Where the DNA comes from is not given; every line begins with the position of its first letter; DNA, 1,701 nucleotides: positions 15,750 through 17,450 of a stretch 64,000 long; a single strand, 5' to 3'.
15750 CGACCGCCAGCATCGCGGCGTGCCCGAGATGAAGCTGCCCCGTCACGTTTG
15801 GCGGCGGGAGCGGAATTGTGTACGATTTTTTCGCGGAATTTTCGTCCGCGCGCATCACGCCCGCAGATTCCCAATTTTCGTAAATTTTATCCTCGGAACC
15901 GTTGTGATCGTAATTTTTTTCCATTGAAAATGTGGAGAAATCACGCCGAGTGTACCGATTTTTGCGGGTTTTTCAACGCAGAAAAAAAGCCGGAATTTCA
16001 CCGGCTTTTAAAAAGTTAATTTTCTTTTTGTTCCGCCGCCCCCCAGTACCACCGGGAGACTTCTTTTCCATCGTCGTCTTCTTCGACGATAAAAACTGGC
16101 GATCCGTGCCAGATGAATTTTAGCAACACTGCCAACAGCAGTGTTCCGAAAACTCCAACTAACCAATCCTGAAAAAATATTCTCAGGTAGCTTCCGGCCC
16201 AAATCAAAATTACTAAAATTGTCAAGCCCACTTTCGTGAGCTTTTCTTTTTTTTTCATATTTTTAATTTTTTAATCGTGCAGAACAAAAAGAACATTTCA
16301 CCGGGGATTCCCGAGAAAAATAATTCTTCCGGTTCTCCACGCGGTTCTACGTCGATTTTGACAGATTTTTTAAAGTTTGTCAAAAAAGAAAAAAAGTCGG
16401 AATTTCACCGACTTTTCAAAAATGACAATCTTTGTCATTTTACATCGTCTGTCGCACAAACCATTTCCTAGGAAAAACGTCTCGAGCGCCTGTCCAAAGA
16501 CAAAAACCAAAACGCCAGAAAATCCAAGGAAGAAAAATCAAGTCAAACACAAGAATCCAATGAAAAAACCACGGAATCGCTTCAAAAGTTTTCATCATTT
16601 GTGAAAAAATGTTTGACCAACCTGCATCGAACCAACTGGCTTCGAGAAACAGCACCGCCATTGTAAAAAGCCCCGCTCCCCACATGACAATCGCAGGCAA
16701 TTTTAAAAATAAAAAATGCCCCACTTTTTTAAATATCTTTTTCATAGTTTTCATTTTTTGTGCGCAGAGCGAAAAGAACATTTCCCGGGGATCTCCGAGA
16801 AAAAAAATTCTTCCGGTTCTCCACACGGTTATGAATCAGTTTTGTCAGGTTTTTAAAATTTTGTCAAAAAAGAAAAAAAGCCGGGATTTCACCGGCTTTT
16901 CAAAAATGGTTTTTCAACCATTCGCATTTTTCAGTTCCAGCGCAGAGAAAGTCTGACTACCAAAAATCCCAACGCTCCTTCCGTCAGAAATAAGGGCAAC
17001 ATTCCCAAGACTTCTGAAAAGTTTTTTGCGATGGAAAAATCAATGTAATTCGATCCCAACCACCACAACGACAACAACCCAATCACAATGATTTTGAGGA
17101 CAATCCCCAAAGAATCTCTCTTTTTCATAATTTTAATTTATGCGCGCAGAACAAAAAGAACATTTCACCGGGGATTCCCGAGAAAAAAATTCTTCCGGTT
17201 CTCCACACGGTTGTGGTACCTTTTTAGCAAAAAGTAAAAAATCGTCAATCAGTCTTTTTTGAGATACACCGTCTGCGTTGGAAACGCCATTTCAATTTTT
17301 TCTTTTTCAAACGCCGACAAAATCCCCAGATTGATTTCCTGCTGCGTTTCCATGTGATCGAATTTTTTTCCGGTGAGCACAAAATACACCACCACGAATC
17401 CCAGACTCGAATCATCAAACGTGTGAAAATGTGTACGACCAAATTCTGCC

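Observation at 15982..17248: Three tandem cassettes: terminator, promoter-like site, conserved ~70-nt leader, and unrelated small membrane protein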

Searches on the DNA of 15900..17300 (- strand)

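Call 7: search_rna_families(source=window, start=15900, end=17300, threshold=evalue, max_evalue=10, show_alignments=3)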
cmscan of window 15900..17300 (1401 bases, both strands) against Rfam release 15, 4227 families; matches with E-value up to 10: 19.
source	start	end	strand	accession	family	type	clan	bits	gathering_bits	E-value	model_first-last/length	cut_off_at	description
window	16869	16918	-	RF02721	sca_ncR26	Gene; snRNA; snoRNA; scaRNA;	-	23.3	37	0.51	1-68/68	no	Small Cajal body specific RNA ncR26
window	16380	16452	-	RF00242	ctRNA_pT181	Gene; antisense;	-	23.3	56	2.9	1-94/94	no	ctRNA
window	16387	16466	-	RF00368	sroB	Gene; sRNA;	-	22.2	44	6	1-83/83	no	sroB RNA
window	16874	16977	-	RF02384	FasX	Gene; sRNA;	-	22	100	0.47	1-205/205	no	FasX small RNA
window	16871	16954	-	RF00368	sroB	Gene; sRNA;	-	21.5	44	8.2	1-83/83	no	sroB RNA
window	16215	16280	-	RF02371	PyrG_leader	Cis-reg; leader;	-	20.9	65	7.3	1-78/78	no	PyrG leader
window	16825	16910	+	RF00121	MicC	Gene; sRNA;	-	20.1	90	4.5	1-123/123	no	MicC RNA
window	15981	16093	-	RF00370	sroD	Gene; sRNA;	-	19.7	50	0.6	1-86/86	no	sroD RNA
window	16872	16964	-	RF02891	AgrB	Gene; antisense;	-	19.2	40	2.7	1-84/84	no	ArsR-gov region gene B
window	16231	16327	-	RF02925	6A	Gene; sRNA;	-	18.4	41.2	2.8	1-52/52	no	6A RNA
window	16800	16932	-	RF01770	rimP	Cis-reg; leader;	-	17.8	47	7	1-102/102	no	Gammaprotebacteria rimP leader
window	16398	16441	-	RF03097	RAGATH-21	Gene; sRNA;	-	16.7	70.3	8.5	20-66/76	no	RAGATH-21 RNA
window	15916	15986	-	RF03154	twister-P3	Gene; ribozyme;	CL00120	16.5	39.9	5.4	1-73/73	no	type-P3 twister ribozyme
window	15916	16010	+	RF02875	AS-pc01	Gene; antisense;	-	16.3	79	7.7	1-99/99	no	Antisense to pHK01_035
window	15971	16060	+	RF01420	snoR113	Gene; snRNA; snoRNA; CD-box;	-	14.3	47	9.8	1-103/103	no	Small nucleolar RNA snoR113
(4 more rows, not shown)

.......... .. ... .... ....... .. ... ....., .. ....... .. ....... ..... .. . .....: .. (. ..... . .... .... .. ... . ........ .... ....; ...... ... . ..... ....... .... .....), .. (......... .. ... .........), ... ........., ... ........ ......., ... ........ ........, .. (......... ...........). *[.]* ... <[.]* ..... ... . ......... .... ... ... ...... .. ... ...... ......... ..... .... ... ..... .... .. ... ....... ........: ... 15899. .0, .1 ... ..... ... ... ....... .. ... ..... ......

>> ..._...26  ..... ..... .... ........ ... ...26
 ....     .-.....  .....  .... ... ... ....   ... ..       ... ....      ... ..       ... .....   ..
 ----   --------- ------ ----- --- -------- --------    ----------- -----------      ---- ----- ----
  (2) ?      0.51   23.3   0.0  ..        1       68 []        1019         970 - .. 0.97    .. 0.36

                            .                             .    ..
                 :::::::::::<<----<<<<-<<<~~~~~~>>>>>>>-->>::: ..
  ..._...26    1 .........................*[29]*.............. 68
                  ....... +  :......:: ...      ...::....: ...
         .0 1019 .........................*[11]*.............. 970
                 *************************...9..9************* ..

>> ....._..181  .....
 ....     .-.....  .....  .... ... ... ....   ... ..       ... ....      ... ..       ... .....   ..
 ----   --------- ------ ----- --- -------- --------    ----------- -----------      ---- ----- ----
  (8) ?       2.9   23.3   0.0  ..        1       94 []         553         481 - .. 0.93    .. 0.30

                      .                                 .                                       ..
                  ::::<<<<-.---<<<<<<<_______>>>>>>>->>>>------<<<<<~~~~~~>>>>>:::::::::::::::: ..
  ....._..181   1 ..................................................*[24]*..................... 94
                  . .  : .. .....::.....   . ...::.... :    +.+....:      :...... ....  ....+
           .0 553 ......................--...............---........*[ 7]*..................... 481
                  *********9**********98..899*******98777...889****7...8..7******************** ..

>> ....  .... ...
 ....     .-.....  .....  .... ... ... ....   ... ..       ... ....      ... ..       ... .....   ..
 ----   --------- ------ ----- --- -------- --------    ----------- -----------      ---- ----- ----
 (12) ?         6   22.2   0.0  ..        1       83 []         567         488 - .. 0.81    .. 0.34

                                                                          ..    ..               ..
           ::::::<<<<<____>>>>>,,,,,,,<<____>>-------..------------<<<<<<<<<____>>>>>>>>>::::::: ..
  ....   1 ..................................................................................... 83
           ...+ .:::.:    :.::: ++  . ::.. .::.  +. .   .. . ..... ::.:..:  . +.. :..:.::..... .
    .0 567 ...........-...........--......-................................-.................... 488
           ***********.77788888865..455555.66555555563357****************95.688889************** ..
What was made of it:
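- On Any described RNA family (Rfam 15: riboswitches, leaders, sRNAs): At E <= 10 on 15900-17300 all hits fall far below gathering score and lie on terminators or low-complexity sequence (call 7).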

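Call 59: build_rna_model(alignment_id=A5)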
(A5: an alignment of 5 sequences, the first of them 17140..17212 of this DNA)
Model R1 built from alignment A5 (5 sequences, 84 columns); structure: RNAalifold consensus.
model positions 73; base pairs 27; branch points 0; effective number of sequences 2.32; information 0.772 bits per position. Calibrated on 0.2 Mb of random sequence (short: E-values are rough).
structure used (alignment columns):
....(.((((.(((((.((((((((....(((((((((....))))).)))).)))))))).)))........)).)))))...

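Call 60: search_with_rna_model(model_id=R1, sources=[window, L019, L020, L021, L022, L023, L024, L026, L028, L030], max_evalue=10)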
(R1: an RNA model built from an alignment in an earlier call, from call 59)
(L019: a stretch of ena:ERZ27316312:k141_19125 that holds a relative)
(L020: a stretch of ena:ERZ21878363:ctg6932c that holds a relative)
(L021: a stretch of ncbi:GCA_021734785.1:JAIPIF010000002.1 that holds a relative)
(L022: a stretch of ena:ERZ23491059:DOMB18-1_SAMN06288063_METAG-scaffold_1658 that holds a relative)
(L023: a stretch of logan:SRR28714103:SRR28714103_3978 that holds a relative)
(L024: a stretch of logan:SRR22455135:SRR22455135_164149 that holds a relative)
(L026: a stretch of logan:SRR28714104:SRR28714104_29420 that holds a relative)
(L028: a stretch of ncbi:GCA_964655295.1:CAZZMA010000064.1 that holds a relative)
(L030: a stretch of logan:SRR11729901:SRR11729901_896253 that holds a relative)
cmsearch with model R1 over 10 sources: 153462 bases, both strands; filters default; matches with E-value up to 10: 15.
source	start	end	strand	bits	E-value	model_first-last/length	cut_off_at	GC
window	17140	17212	-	96.2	6.5e-23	1-73/73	no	0.47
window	16273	16346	-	89.2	5e-21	1-73/73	no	0.45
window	16758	16830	-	86.6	2.5e-20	1-73/73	no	0.48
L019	9100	9173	+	78.9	2.7e-18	1-73/73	no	0.47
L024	4119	4190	+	41.1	3.4e-08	1-73/73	no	0.49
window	42216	42282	-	22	0.0043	1-73/73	no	0.33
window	16273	16342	+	18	0.05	1-73/73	no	0.44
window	37523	37586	-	17.2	0.081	1-73/73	no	0.53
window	17140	17210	+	15.9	0.18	1-73/73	no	0.48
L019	9108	9173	-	14.7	0.38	1-73/73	no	0.45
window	16756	16828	+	13.3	0.9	1-73/73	no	0.48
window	62606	62637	-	12.7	1.3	22-54/73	no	0.19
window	40499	40566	+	12.3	1.7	1-73/73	no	0.4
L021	1240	1298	-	11.7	2.4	1-73/73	no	0.49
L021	11072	11120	-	11.4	2.8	1-73/73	no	0.55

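Call 75: search_with_rna_model(model_id=R1, sources=[window, L019, L024], max_evalue=0.00001, make_alignment=true, show_alignments=5)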
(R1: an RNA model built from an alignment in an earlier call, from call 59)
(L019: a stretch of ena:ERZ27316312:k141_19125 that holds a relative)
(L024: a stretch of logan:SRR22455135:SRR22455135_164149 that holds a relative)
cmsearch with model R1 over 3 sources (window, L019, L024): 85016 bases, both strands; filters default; matches with E-value up to 0.00001: 5.
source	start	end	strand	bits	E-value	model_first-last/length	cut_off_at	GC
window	17140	17212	-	96.2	3.6e-23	1-73/73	no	0.47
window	16273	16346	-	89.2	2.8e-21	1-73/73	no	0.45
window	16758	16830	-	86.6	1.4e-20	1-73/73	no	0.48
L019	9100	9173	+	78.9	1.5e-18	1-73/73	no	0.47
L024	4119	4190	+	41.1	1.9e-08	1-73/73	no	0.49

Alignment A6: 5 matches aligned to the model, 81 columns, each read 5' to 3' on its own strand. Consensus structure (alignment columns), stored with it:
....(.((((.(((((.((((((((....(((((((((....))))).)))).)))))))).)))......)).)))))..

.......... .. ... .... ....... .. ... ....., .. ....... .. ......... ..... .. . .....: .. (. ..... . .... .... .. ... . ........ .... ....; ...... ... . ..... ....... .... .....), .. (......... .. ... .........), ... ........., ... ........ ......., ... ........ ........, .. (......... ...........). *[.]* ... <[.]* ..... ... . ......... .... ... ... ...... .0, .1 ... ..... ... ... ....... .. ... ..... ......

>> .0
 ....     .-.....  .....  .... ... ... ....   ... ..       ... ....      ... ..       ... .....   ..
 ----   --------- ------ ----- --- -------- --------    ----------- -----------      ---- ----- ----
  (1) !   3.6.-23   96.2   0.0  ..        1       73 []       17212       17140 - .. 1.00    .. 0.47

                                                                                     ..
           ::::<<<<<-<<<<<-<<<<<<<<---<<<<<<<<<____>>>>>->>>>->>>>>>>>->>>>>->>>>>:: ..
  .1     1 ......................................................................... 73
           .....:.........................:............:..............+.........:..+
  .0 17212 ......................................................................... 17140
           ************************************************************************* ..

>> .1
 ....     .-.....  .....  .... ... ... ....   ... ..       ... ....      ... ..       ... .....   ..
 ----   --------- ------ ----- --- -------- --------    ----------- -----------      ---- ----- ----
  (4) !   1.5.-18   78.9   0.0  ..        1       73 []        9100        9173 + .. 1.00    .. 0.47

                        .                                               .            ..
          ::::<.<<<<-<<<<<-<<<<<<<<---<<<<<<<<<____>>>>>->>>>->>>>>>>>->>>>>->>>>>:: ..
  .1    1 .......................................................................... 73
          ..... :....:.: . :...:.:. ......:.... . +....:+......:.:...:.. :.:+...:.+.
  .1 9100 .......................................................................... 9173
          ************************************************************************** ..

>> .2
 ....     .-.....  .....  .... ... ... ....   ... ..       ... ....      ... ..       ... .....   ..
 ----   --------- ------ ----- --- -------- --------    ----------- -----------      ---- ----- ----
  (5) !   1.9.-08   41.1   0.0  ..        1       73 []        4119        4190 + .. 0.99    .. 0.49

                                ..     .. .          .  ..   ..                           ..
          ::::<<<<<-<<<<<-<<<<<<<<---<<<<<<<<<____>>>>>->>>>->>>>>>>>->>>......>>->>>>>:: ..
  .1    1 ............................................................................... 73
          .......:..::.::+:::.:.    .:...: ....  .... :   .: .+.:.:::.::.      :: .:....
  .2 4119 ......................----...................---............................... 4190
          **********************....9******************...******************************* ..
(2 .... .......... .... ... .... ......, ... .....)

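Call 80: search_dna_similar(query=window:16250-16430:-, collection=phages, mode=distant, max_evalue=0.1, max_rows=5)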
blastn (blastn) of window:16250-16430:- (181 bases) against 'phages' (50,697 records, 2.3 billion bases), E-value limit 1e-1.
No match.

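Call 81: search_dna_similar(query=window:16250-16430:-, collection=plasmids, mode=distant, max_evalue=0.1, max_rows=5)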
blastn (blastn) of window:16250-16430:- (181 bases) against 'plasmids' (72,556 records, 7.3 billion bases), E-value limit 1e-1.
No match.
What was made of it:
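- Tried and rejected: No blastn match was found (calls 80, 81).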

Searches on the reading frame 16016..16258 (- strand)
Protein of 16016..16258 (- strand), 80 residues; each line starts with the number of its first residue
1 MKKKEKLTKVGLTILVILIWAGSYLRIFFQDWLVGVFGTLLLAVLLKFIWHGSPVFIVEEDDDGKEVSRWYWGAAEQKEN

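Call 9: search_protein_families(library=pfam, proteins=[window:16016-16258:-], max_evalue=0.1)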
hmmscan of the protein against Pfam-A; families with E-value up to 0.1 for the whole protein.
window:16016-16258:- (80 aa): 0 families

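Call 51: find_homologous_proteins(query=window:16016-16258:-, max_evalue=10)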
Query window:16016-16258:- (80 aa): 1 proteins with E <= 10 among 1 candidates.
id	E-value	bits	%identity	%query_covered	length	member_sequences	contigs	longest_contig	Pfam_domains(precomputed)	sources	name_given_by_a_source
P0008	1.8e-46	173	100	100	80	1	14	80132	-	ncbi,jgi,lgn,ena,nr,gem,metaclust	ncbi:hypothetical protein HN954_00615 [bacterium]|jgi:hypothetical protein|nr:hypothetical protein [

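Call 64: search_protein_families(library=phrogs, proteins=[window:16016-16258:-], max_evalue=1)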
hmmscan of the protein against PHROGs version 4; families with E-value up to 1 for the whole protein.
window:16016-16258:- (80 aa): 0 families

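Call 65: search_protein_families(library=ncbifam, proteins=[window:16016-16258:-], max_evalue=1)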
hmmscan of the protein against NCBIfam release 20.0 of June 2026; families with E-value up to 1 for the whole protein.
window:16016-16258:- (80 aa): 0 families
